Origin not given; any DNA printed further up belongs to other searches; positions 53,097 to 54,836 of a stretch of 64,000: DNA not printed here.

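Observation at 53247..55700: DNA methyltransferase translationally coupled to an unrecognisable 479-aa winged-helix protein (candidate novel R-M-like or epigenetic module)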

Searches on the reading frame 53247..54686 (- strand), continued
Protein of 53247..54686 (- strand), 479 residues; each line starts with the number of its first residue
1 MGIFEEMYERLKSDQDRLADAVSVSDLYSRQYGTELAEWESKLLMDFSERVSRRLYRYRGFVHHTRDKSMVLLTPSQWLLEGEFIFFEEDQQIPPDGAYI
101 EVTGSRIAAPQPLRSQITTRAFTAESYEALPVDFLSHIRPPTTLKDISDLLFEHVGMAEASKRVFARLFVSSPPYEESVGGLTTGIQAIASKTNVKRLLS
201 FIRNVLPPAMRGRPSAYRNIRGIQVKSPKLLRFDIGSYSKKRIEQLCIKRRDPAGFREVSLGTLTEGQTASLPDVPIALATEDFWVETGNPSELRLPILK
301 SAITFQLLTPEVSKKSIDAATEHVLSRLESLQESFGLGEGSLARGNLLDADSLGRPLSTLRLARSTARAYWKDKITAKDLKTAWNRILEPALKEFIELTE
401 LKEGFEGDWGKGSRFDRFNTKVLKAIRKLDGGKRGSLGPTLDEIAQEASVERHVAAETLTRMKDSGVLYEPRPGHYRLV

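Call 25: search_solved_structures(query=A2, max_evalue=10, show_alignments=3)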
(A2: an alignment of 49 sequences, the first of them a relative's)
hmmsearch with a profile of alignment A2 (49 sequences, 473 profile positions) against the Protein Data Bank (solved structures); distinct sequences matched with E-value up to 10: 105 (the best 60 are shown).
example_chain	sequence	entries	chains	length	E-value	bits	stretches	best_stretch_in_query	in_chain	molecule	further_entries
4fdg_B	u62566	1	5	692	5.6e-08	35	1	360-471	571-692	Minichromosome maintenance protein MCM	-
8x7t_D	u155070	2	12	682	4.1e-07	32.1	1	360-471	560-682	mini-chromosome maintenance complex 3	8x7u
2m45_A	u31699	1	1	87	9.8e-07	30.9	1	413-471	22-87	Minichromosome maintenance protein MCM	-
9f27_A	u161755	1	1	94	1.1e-05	27.4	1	395-470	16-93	RPA32 subunit of the hetero-oligomeric complex involved in homologous recombination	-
9f29_C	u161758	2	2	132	3e-05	26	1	396-470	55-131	RPA32 subunit of the hetero-oligomeric complex involved in homologous recombination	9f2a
9f26_C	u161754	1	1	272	0.00014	23.7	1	395-470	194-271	RPA32 subunit of the hetero-oligomeric complex involved in homologous recombination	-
7wi7_A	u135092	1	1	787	0.00015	23.7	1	359-470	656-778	DNA helicase MCM8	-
2ma3_A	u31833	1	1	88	0.00015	23.7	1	419-471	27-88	DNA replication initiator (Cdc21/Cdc54)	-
8s91_A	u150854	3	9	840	0.00016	23.6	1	359-470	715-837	DNA helicase MCM8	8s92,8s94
8oej_B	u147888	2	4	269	0.00017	23.5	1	395-470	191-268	RPA32 subunit of the hetero-oligomeric complex involved in homologous recombination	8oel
5j6x_A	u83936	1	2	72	0.00027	22.8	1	415-467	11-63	Z-DNA binding protein kinase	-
6raw_7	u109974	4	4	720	0.00033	22.6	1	360-453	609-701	DNA replication licensing factor Mcm7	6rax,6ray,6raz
8aaj_B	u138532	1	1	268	0.00033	22.5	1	396-470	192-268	RPA32 subunit of the hetero-oligomeric complex involved in homologous recombination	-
4lb5_A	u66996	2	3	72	0.00034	22.5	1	415-467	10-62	Protein kinase containing Z-DNA binding domains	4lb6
4ija_A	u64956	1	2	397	0.0013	20.6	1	413-462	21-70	XylR protein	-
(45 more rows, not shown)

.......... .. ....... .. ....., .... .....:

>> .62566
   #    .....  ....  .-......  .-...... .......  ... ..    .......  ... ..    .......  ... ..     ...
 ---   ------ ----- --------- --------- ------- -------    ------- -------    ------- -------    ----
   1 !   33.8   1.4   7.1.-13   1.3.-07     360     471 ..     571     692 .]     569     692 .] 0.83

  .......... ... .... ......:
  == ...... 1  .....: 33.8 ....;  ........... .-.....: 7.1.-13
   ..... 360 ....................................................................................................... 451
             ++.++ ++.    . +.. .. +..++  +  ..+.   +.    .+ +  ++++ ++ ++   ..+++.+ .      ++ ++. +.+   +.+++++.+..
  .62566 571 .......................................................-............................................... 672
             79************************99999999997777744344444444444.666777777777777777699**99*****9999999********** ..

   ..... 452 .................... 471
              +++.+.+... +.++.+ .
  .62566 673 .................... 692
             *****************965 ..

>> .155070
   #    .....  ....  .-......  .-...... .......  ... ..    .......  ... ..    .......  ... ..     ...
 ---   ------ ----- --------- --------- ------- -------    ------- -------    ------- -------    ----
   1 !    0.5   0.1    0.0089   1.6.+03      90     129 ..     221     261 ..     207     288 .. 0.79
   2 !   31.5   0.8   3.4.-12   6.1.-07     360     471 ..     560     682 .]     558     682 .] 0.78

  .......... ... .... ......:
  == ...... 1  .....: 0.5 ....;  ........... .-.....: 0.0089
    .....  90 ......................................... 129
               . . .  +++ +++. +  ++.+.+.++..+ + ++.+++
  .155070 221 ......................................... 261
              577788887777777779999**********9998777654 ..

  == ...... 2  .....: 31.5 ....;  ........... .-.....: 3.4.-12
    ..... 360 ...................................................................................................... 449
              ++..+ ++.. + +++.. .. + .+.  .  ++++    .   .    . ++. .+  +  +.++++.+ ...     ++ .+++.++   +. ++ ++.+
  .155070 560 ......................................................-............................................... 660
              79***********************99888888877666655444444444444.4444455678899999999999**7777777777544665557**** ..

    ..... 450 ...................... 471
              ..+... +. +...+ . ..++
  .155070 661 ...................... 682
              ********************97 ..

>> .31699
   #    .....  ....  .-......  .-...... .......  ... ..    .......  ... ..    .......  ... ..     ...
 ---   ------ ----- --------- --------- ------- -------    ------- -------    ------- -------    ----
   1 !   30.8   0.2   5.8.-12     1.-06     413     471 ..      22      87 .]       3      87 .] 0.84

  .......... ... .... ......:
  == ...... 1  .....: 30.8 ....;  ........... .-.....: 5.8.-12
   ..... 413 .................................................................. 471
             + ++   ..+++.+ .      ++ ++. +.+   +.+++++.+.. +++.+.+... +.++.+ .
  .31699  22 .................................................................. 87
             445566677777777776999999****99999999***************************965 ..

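Call 28: list_cluster_members(proteins=[P0124, P0129, P0130, P0131, P0132, P0133, P0134, P0139, P0143, P0145])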
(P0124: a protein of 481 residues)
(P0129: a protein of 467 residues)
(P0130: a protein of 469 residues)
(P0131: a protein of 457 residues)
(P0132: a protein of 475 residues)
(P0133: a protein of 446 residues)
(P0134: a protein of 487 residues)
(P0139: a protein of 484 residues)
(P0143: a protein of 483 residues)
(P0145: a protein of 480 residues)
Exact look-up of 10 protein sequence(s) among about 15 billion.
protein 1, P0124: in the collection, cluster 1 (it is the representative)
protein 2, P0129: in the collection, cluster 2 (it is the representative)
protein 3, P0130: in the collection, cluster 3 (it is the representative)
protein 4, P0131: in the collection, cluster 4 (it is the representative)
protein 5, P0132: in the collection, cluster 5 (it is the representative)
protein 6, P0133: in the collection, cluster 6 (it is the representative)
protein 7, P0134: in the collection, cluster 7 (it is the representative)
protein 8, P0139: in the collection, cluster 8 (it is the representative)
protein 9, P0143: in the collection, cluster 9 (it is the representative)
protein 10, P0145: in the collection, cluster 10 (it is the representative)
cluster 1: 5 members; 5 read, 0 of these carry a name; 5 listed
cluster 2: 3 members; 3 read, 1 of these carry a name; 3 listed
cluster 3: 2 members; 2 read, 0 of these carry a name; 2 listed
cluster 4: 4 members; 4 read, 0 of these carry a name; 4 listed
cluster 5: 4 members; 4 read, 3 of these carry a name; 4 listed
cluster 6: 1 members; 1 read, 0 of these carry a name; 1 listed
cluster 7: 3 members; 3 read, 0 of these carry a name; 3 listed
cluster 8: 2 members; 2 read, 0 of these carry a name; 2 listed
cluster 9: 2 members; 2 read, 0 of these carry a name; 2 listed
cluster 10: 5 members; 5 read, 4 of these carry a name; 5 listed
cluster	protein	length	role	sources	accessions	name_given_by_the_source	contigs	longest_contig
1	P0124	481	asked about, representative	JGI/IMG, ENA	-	-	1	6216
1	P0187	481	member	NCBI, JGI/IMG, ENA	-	-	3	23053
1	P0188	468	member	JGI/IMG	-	-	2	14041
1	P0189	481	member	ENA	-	-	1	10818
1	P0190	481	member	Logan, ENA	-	-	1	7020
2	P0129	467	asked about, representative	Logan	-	-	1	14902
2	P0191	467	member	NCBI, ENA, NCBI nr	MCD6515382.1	MAG: hypothetical protein J7L07_10700 [Candidatus Odinarchaeota archaeon] | hypothetical protein [Candidatus Odinarchaeota archaeon]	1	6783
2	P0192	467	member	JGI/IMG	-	-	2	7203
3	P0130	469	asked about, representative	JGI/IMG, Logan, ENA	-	-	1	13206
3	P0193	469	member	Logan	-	-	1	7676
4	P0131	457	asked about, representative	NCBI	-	-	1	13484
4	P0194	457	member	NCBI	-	-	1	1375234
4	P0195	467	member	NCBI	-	-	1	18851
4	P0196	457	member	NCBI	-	-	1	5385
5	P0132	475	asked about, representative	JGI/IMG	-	hypothetical protein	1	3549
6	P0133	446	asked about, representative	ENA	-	-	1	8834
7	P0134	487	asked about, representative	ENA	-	-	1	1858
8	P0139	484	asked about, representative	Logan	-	-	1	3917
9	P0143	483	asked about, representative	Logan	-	-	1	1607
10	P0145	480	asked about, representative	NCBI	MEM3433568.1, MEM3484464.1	MAG: hypothetical protein QXI12_02435 [Candidatus Methanomethyliaceae archaeon]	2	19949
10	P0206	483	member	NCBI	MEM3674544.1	MAG: hypothetical protein QXG08_03605 [Candidatus Methanomethyliaceae archaeon]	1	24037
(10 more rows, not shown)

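Call 30: find_encoding_contigs(protein=P0194, flank=6000, max_places=2)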
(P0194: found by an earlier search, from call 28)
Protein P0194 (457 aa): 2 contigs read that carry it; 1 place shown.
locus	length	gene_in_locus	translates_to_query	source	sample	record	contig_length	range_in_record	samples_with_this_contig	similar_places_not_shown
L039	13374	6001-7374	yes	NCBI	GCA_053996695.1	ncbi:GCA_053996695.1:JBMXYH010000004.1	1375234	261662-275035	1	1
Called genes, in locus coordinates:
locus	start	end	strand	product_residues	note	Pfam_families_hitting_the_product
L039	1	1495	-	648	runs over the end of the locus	PF00890:FAD_binding_2 (weak), PF01134:GIDA (weak), PF12831:FAD_oxidored, PF00037:Fer4 (weak), PF00037:Fer4, PF12837:Fer4_6 (weak), PF12838:Fer4_7 (weak), PF13187:Fer4_9 (weak), +11 more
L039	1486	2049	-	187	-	PF01558:POR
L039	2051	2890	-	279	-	PF02775:TPP_enzyme_C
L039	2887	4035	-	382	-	PF01855:POR_N, PF02780:Transketolase_C, PF17147:PFOR_II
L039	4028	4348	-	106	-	PF13183:Fer4_8 (faint), PF12838:Fer4_7 (faint), PF14697:Fer4_21 (faint), PF25160:LdpA_Fe-S-bd (faint), PF12797:Fer4_2 (weak), PF13237:Fer4_10 (weak), PF00037:Fer4 (weak), PF13187:Fer4_9, +3 more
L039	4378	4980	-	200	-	PF05683:Fumerase_C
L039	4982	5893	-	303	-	PF05681:Fumerase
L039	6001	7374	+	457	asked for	-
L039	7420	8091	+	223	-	PF03315:SDH_beta, PF01842:ACT, PF22629:ACT_AHAS_ss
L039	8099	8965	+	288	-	PF03313:SDH_alpha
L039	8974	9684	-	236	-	-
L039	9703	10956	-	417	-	PF07690:MFS_1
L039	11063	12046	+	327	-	-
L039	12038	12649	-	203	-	PF00753:Lactamase_B, PF12706:Lactamase_B_2 (weak)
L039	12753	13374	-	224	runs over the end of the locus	PF17957:Big_7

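Call 31: find_encoding_contigs(protein=P0206, flank=6000, max_places=2)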
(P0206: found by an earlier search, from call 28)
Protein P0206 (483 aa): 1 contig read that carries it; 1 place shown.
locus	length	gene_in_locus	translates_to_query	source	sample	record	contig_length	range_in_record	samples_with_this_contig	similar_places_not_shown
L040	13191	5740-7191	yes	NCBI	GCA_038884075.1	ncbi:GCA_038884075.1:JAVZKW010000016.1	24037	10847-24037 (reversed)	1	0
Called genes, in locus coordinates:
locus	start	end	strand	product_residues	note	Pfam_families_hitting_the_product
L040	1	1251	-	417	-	PF06634:DUF1156, PF01555:N6_N4_Mtase (weak), PF02086:MethyltransfD12 (faint)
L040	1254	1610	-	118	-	-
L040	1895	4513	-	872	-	-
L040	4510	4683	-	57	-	-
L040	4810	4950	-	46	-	PF11520:Cren7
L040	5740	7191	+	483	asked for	-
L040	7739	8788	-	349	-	PF13401:AAA_22 (faint), PF22703:Cdc6_lid, PF09079:WHD_Cdc6 (weak)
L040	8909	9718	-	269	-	PF00382:TFIIB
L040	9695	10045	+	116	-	-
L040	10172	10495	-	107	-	-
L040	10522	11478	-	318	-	-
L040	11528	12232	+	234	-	-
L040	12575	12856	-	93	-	-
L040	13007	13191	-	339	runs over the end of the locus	-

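Call 33: find_encoding_contigs(protein=P0187, flank=6000, max_places=2)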
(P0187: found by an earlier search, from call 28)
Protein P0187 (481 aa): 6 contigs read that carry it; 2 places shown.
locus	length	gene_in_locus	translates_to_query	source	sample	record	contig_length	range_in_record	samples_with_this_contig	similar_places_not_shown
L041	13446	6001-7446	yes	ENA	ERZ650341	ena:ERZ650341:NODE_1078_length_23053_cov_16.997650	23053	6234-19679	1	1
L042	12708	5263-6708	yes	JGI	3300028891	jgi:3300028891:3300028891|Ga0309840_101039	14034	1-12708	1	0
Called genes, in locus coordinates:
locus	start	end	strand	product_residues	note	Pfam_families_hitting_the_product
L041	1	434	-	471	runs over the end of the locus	PF01637:ATPase_2, PF13173:AAA_14, PF13401:AAA_22 (weak), PF13635:DUF4143 (weak), PF01022:HTH_5 (weak), PF03008:DUF234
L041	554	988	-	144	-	PF01850:PIN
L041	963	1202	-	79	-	-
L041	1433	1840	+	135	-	-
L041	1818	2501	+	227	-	PF10609:ParA (faint), PF13614:AAA_31, PF01656:CbiA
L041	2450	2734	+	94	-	-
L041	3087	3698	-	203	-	PF06966:DUF1295 (weak), PF04191:PEMT (weak)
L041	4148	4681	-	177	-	-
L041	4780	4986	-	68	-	-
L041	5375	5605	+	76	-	-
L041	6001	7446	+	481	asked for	-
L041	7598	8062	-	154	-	PF00300:His_Phos_1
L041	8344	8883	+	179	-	PF13367:PrsW-protease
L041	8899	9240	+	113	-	PF10571:UPF0547 (weak)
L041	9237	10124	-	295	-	PF13240:Zn_Ribbon_1, PF13248:Zn_ribbon_3 (weak)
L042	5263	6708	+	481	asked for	-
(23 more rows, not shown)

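Call 35: predict_structure(alignment_id=A2)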
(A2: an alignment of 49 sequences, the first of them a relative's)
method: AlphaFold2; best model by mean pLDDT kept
length: 479 residues; sequences in the alignment: 49
mean_pLDDT: 87.0   pTM: 0.79
mean pLDDT of the five models: 87.0, 85.7, 85.0, 84.6, 84.3
residues with pLDDT >= 90: 291; 70-90: 133; 50-70: 39; < 50: 16
segments of 3 or more residues with pLDDT < 50: 10-20
pLDDT, mean of each block of 10 residues (from residue 1): 50 44 78 86 92 92 94 94 93 95 86 61 94 88 92 86 93 95 93 91 92 84 91 95 95 95 93 93 71 90 95 96 95 89 86 93 97 97 97 91 70 61 86 79 93 90 79 85
secondary structure, 60 per line:
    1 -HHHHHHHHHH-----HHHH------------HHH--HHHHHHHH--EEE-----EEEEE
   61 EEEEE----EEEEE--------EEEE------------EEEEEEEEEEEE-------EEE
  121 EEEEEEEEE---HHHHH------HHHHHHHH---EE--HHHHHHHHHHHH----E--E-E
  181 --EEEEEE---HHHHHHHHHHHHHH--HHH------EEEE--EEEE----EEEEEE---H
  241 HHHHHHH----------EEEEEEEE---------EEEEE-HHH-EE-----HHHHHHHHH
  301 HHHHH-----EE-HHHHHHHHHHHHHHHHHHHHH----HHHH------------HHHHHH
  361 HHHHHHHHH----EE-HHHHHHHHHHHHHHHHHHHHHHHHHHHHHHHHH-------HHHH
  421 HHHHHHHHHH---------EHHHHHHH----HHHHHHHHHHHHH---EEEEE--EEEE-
elements in order: H2-11 H17-20 H38-45 E48-50 E56-65 E70-74 E83-86 E99-110 E118-129 H133-137 H144-151 H159-170 E183-188 H192-205 E217-220 E223-226 E231-236 H240-247 E258-265 E275-279 H292-305 H314-334 H339-342 H355-369 H377-409 H417-430 H441-447 H452-464 E468-472 E475-478

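Call 37: fold_search(model_id=the predicted structure, library=pdb)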
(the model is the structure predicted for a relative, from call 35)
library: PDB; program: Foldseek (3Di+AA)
matches with E <= 10: 1418; with E <= 0.001: 315
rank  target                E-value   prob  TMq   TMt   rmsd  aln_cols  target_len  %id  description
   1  9gjw_6                1.3e-12  1.00  0.37  0.28  14.1       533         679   11  OCCM maturation intermediate stalled with an Arginine Finger mutation in Mcm2 (released 2025-03-05)
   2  8s0a_5                2.8e-12  1.00  0.42  0.32  12.6       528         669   11  H. sapiens MCM2-7 hexamer bound to double stranded DNA (released 2024-10-02)
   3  9gjp_6                3.6e-12  1.00  0.37  0.28  11.6       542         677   11  OCCM maturation intermediate stalled with an Arginine Finger mutation in Mcm5: Conformer 2 (released 2025-03-05)
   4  8x7t_B                5.7e-12  1.00  0.35  0.28  14.6       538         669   14  MCM in the Apo state. (released 2024-01-17)
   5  8s09_6                8.5e-12  1.00  0.36  0.26  13.6       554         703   11  H. sapiens MCM2-7 double hexamer bound to double stranded DNA (released 2024-10-02)
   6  6mii_B                1.3e-11  1.00  0.34  0.28   9.8       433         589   12  Crystal structure of minichromosome maintenance protein MCM/DNA complex (released 2019-07-24)
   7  8rif_7                1.3e-11  1.00  0.34  0.23  12.8       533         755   11  Cryo-EM structure of the MCM double hexamer loaded onto dsDNA. (released 2025-01-01)
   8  8ouw_6                1.6e-11  1.00  0.35  0.25  13.1       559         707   11  Cryo-EM structure of CMG helicase bound to TIM-1/TIPN-1 and homodimeric DNSN-1 on fork DNA (Caenorhabditis elegans) (released 2023-08-16)
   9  8s0a_6                2.0e-11  1.00  0.35  0.26  13.8       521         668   12  H. sapiens MCM2-7 hexamer bound to double stranded DNA (released 2024-10-02)
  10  6skl_4                2.1e-11  1.00  0.34  0.25  15.8       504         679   12  Cryo-EM structure of the CMG Fork Protection Complex at a replication fork - Conformation 1 (released 2020-05-06)
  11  8b9d_4                3.3e-11  1.00  0.36  0.26  16.8       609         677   12  Human replisome bound by Pol Alpha (released 2023-08-09)
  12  8s09_5                3.9e-11  1.00  0.43  0.32  12.1       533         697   12  H. sapiens MCM2-7 double hexamer bound to double stranded DNA (released 2024-10-02)
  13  8w0e_6                5.4e-11  1.00  0.33  0.28  10.7       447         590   13  Cryo-EM structure of a human MCM2-7 single hexamer on dsDNA (released 2024-10-02)
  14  8s0e_6                5.7e-11  1.00  0.34  0.28  13.7       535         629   12  H. sapiens OCCM bound to double stranded DNA (released 2024-10-02)
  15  9nuk_A                6.4e-11  1.00  0.35  0.29  10.7       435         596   12  SsoPfMCM:DNA class 2a from merged particles (released 2026-03-25)
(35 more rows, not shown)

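Call 43: search_protein_families(library=pfam, alignment_id=A2, max_evalue=1)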
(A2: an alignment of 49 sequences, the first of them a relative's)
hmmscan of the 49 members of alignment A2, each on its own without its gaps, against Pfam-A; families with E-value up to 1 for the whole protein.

A. member 1, P0001 (479 aa): 4 families
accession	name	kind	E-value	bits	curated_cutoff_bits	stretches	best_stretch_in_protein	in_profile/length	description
PF12277.13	DUF3618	-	0.008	16.8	24.9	0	434-455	15-36/47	Protein of unknown function (DUF3618)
PF13338.12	AbiEi_4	-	0.027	15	25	1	442-479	17-49/49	Transcriptional regulator, AbiEi antitoxin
PF24270.1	HTH_Cmi2_C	-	0.11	13.2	27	0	416-469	74-119/125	Cmi2, C-terminal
PF21120.3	MCM_WH_arc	-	0.18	12.3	26.1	1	448-477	34-63/63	Archaeal MCM, winged-helix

B. families by the number of members that match (of 49 scanned): 71 families (the first 25 are shown)
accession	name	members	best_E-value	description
PF21120.3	MCM_WH_arc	15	5.4e-06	Archaeal MCM, winged-helix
PF21100.3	MCM_C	10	4.3e-05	MCM protein C-terminal winged helix-turn-helix domain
PF01978.25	TrmB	7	4.6e-05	Sugar-specific transcriptional regulator TrmB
PF22798.2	DUF5817_CT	7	0.00071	DUF5817, C-terminal domain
PF13338.12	AbiEi_4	7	0.0009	Transcriptional regulator, AbiEi antitoxin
PF17855.7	MCM_lid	6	0.00098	MCM AAA-lid domain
PF08784.17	RPA_C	5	0.004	Replication protein A C terminal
PF12840.13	HTH_20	5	0.014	Helix-turn-helix domain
PF22451.2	NirdL-like_HTH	5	0.036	Siroheme decarboxylase NirDL-like HTH domain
PF13545.12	HTH_Crp_2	4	0.0085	Crp-like helix-turn-helix domain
PF12802.13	MarR_2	4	0.017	MarR family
PF25215.1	HVO_B0008_C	3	0.00023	HVO_B0008 C-terminal domain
PF21984.2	DnaD_N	3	0.016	DnaD N-terminal domain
PF24033.1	DUF7342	3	0.022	Family of unknown function (DUF7342)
PF00392.27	GntR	3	0.033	Bacterial regulatory proteins, gntR family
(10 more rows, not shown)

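Call 57: list_cluster_members(proteins=[P0135, P0140, P0141, P0142, P0144, P0146, P0149, P0153, P0163, P0171])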
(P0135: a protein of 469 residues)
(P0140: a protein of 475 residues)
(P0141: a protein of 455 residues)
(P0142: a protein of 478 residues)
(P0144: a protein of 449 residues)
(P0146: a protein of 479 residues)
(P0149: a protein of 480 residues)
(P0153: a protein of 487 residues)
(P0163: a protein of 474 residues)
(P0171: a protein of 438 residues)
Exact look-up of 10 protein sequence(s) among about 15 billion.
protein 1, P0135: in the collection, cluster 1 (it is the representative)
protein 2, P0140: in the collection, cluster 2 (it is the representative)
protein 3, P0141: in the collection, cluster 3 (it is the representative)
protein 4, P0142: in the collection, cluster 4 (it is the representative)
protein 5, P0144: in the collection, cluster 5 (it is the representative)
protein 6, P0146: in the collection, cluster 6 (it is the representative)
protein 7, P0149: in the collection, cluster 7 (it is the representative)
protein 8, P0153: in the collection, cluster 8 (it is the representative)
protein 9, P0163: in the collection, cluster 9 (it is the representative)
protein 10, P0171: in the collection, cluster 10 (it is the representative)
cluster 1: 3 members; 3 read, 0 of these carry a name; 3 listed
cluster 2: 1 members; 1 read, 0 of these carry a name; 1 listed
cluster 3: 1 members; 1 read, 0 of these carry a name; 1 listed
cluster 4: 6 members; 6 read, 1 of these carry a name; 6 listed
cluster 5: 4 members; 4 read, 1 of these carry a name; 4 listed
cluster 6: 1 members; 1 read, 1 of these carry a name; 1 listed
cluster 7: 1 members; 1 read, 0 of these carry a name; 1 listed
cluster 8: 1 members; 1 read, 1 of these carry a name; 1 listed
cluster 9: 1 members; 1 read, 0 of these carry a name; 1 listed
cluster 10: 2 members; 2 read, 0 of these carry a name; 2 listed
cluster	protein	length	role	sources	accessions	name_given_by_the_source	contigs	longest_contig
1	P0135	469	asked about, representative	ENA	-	-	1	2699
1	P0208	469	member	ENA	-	-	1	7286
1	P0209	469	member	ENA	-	-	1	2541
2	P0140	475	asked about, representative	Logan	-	-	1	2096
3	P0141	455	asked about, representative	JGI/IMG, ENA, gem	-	-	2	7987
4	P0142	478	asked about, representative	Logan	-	-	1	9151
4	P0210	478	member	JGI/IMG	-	hypothetical protein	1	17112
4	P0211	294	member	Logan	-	-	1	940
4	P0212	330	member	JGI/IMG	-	-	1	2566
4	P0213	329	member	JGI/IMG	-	-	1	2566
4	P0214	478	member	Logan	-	-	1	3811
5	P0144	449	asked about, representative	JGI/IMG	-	-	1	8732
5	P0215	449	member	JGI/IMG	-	hypothetical protein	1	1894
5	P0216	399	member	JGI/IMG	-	-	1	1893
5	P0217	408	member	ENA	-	-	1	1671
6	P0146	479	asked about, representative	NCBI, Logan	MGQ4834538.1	MAG: hypothetical protein ACP6IS_11675 [Candidatus Asgardarchaeia archaeon]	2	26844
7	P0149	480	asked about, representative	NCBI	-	-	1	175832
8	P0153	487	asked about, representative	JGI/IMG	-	hypothetical protein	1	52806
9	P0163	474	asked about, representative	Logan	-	-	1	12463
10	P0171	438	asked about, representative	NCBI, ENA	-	-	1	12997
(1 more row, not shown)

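Call 58: find_encoding_contigs(protein=P0149, flank=5000, max_places=1)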
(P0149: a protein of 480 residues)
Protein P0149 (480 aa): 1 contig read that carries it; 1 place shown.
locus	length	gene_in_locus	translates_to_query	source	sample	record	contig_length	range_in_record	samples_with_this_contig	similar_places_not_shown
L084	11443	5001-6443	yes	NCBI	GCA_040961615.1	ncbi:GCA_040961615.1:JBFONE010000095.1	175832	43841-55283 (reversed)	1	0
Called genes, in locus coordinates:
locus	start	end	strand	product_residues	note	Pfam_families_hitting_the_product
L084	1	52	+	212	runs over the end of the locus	-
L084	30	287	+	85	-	-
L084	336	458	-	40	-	-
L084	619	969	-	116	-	PF15731:MqsA_antitoxin (weak)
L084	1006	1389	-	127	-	PF01850:PIN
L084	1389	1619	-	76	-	PF02697:VAPB_antitox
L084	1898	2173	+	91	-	PF04014:MazE_antitoxin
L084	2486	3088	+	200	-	-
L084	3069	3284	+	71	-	-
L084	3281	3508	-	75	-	PF07927:HicA_toxin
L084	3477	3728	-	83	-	-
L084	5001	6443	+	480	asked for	-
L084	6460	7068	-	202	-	-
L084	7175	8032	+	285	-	-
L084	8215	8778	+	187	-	PF13365:Trypsin_2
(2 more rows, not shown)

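Call 59: find_encoding_contigs(protein=P0153, flank=5000, max_places=1)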
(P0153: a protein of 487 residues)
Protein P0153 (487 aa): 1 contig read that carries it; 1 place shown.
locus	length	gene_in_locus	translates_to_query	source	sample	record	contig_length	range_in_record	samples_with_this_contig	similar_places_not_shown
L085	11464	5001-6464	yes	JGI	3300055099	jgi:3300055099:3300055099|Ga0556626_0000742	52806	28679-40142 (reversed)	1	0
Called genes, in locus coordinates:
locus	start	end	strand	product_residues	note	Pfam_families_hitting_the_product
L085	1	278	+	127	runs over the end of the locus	-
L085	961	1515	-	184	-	-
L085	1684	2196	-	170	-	-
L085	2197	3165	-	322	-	-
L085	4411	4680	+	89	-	-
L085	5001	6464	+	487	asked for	-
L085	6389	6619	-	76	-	-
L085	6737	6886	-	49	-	-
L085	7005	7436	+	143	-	-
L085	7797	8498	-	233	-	-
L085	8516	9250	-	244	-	-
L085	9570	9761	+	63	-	-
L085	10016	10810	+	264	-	PF01548:DEDD_Tnp_IS110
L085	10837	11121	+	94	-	-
